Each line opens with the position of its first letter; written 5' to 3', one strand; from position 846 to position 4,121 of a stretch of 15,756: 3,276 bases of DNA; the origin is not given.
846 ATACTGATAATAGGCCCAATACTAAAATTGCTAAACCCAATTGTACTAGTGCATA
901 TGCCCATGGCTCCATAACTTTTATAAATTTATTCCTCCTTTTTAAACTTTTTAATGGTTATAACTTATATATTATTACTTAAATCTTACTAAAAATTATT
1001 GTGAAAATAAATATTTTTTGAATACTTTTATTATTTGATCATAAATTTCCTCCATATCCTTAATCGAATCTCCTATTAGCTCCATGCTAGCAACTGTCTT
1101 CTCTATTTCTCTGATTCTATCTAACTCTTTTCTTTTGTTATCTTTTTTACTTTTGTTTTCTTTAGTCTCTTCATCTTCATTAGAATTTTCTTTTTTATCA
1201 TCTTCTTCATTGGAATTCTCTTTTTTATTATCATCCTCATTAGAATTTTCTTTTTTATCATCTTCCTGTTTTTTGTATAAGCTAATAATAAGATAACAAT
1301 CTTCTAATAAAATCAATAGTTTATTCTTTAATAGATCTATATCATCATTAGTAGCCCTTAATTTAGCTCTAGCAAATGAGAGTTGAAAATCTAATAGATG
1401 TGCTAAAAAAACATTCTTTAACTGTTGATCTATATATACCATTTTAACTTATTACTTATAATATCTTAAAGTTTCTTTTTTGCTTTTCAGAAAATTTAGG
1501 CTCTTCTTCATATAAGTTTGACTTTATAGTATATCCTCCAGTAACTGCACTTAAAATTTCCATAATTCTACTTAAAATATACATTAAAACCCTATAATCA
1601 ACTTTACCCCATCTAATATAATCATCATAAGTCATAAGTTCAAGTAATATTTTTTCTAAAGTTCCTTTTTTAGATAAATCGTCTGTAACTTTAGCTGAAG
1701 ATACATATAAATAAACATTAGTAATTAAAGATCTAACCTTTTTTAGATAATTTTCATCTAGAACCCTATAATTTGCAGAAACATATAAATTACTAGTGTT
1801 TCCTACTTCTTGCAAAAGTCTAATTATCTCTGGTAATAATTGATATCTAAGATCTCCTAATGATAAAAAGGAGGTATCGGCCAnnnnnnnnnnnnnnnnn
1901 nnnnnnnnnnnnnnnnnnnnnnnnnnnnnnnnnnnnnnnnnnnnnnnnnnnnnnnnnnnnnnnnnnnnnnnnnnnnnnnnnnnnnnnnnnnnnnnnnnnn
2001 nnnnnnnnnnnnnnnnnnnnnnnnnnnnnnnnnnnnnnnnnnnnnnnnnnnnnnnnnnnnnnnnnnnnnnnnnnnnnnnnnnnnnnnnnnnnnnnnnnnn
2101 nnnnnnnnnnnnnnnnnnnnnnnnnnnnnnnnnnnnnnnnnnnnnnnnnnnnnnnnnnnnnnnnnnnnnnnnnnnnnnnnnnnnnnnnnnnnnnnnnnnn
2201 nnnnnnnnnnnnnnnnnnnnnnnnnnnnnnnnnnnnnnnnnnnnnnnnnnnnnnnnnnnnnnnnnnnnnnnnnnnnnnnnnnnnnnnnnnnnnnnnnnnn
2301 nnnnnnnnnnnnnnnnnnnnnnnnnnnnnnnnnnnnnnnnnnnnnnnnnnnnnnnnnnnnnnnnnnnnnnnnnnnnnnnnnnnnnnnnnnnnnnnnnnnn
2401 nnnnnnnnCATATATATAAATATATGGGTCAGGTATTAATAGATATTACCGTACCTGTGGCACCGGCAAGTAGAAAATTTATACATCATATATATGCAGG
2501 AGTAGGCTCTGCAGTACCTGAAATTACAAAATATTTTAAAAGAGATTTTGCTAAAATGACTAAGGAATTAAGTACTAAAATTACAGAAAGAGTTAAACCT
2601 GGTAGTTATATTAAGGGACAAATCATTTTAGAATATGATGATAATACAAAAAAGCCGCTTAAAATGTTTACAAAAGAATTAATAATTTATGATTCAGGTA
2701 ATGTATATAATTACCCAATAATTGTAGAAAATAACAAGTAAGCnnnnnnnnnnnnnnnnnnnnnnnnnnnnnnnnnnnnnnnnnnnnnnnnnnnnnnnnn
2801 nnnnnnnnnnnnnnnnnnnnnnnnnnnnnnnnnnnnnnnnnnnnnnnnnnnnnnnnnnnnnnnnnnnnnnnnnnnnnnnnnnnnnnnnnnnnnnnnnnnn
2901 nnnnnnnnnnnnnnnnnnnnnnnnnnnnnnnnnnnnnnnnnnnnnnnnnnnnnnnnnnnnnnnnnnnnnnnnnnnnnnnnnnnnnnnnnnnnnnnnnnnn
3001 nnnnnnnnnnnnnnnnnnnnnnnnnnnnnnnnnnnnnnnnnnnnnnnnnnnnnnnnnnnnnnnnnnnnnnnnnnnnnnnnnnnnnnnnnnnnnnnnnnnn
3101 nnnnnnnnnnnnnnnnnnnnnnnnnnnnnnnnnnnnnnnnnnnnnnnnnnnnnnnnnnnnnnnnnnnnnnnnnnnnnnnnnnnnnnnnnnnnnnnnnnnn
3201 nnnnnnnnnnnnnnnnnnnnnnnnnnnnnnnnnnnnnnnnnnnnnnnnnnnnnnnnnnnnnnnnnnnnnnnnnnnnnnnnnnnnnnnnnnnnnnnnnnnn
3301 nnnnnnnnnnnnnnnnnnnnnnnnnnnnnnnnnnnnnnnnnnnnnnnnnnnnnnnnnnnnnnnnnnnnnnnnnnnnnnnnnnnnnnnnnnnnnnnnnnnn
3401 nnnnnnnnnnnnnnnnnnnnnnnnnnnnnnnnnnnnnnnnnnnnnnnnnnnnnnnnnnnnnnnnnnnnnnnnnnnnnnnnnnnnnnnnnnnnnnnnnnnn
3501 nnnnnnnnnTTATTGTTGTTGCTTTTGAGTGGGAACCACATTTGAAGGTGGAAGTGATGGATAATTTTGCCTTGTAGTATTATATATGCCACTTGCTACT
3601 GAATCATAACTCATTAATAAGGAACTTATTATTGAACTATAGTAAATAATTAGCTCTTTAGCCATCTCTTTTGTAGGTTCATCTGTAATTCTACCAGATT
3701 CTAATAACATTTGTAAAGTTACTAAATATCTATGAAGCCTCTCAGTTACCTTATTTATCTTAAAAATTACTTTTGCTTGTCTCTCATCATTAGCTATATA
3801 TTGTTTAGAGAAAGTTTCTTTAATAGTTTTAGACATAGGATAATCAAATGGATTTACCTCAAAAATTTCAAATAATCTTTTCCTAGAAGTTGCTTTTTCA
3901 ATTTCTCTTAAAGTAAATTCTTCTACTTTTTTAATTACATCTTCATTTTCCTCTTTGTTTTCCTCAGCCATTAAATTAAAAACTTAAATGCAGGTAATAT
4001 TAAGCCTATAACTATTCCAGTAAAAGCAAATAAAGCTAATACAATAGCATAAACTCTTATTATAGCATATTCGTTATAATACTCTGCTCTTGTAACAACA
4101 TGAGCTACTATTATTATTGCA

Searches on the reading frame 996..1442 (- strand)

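Call 8: search_protein_families(library=pfam, proteins=[window:996-1442:-], max_evalue=0.1)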
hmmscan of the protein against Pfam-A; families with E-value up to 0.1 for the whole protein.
window:996-1442:- (148 aa): 17 families
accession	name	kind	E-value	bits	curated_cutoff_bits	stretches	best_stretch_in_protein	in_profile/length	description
PF06213.17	CobT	-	0.00061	19.8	26.1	1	27-106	179-258/276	Cobalamin biosynthesis protein CobT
PF02724.19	CDC45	-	0.0014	17.4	34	1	59-106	132-193/624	CDC45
PF08432.15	Vfa1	-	0.0023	18.7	27.3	1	15-119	42-140/179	AAA-ATPase Vps4-associated protein 1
PF04546.19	Sigma70_ner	-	0.0026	18.2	29.7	1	59-146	38-123/210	Sigma-70, non-essential region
PF24871.1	Piezo_TM1-24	-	0.0028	16.6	28.8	1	35-106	94-355/682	Piezo TM1-24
PF13299.11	CPSF100_C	-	0.0082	16.8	24.1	1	16-116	16-89/163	Cleavage and polyadenylation factor 2 C-terminal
PF14851.11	FAM176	-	0.0089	16.3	31.5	1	48-119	38-107/152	FAM176 family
PF05132.19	RNA_pol_Rpc4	-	0.014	16.1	26.5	1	58-105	19-68/143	RNA polymerase III RPC4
PF17875.7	RPA43_OB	-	0.029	15.2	27.6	1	63-120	45-101/115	RPA43 OB domain in RNA Pol I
PF00029.24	Connexin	-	0.032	14.4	31.3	1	49-99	89-138/225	Connexin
PF05327.17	RRN3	-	0.038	13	25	1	61-144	222-323/558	RNA polymerase I specific transcription initiation factor RRN3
PF18004.6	RPN2_C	-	0.043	14.2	26.8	1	58-106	55-108/160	26S proteasome regulatory subunit RPN2 C-terminal domain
PF02932.22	Neur_chan_memb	-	0.05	14.3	28.1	1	33-132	121-198/233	Neurotransmitter-gated ion-channel transmembrane region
PF20175.3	Tra1_central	-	0.05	12.7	27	1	67-145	186-264/585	Tra1 HEAT repeat central region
PF06524.17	NOA36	-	0.086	12.6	32.6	1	58-96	266-304/306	NOA36 protein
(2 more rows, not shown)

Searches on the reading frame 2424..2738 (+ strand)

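Call 8: search_protein_families(library=pfam, proteins=[window:2424-2738:+], max_evalue=0.1)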
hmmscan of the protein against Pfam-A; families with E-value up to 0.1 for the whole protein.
window:2424-2738:+ (105 aa): 1 family
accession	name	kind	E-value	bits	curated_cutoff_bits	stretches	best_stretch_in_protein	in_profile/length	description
PF08236.17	SRI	-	0.067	14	23.5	1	39-86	24-68/78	SRI (Set2 Rpb1 interacting) domain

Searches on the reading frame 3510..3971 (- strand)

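Call 8: search_protein_families(library=pfam, proteins=[window:3510-3971:-], max_evalue=0.1)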
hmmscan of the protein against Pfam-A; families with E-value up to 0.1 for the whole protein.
window:3510-3971:- (153 aa): 3 families
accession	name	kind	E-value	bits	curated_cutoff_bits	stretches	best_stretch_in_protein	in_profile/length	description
PF08360.16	TetR_C_5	-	0.0038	17.8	21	1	17-119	7-103/131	QacR-like protein, C-terminal region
PF14054.11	DUF4249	-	0.0054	16.8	28.5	1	40-112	186-251/269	Domain of unknown function (DUF4249)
PF05120.17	GvpG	-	0.027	15.1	30.6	1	76-108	30-62/67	Gas vesicle protein G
